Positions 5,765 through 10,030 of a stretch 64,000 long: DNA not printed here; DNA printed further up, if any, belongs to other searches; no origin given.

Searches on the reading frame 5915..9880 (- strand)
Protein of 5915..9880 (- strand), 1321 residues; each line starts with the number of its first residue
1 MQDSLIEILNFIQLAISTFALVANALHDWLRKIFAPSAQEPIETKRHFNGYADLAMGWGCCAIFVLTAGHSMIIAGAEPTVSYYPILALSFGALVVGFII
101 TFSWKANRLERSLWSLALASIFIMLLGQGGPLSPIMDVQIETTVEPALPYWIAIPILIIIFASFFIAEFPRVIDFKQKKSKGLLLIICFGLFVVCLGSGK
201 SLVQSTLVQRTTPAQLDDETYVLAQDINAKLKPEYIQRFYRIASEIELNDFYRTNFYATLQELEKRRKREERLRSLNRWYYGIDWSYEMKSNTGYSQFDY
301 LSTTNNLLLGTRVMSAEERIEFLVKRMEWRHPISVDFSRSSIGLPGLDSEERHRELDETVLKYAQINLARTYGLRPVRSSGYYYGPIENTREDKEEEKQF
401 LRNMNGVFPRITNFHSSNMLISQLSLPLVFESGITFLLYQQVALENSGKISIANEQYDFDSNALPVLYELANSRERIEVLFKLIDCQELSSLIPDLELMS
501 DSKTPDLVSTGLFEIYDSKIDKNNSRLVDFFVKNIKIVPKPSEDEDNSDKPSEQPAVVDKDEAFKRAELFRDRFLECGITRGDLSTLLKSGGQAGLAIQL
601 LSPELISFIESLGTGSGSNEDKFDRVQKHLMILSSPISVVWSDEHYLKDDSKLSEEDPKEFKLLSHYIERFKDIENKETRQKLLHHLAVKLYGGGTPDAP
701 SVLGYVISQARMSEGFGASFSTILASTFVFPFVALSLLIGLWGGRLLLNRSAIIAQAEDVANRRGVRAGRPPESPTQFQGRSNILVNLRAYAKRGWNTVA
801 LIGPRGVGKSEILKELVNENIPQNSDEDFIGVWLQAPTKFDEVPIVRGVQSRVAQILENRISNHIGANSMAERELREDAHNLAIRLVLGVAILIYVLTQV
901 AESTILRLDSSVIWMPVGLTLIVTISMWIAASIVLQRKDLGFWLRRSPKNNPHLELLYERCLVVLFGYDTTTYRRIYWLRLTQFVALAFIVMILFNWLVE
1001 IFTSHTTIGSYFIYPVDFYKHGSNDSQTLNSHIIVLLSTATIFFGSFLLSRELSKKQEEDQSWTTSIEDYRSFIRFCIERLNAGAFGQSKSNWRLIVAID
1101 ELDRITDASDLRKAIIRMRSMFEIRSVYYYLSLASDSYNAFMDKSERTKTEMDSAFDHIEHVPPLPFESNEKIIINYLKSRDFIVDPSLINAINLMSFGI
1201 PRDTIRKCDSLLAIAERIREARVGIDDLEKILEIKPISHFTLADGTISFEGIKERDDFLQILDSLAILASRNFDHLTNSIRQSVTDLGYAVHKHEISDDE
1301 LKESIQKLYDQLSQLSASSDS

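Call 57: search_protein_families(library=pfam, proteins=[window:5915-9880:-], max_evalue=0.001)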
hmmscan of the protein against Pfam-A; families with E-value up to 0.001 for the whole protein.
window:5915-9880:- (1321 aa): 3 families
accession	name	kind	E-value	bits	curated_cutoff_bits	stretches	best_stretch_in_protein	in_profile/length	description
PF13191.12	AAA_16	-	7.1e-05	23.8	32.6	1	778-871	2-88/167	AAA ATPase domain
PF13401.12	AAA_22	-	0.00031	21.5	27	0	799-842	8-49/130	AAA domain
PF13173.12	AAA_14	-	0.00049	20.5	27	0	798-830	4-33/129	AAA domain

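Call 58: search_protein_families(library=padloc, proteins=[window:5915-9880:-], max_evalue=0.01)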
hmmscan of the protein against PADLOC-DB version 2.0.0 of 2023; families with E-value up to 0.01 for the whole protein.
window:5915-9880:- (1321 aa): 0 families

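Call 59: search_protein_families(library=phrogs, proteins=[window:5915-9880:-], max_evalue=0.01)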
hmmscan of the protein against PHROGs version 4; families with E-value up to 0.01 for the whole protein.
window:5915-9880:- (1321 aa): 0 families
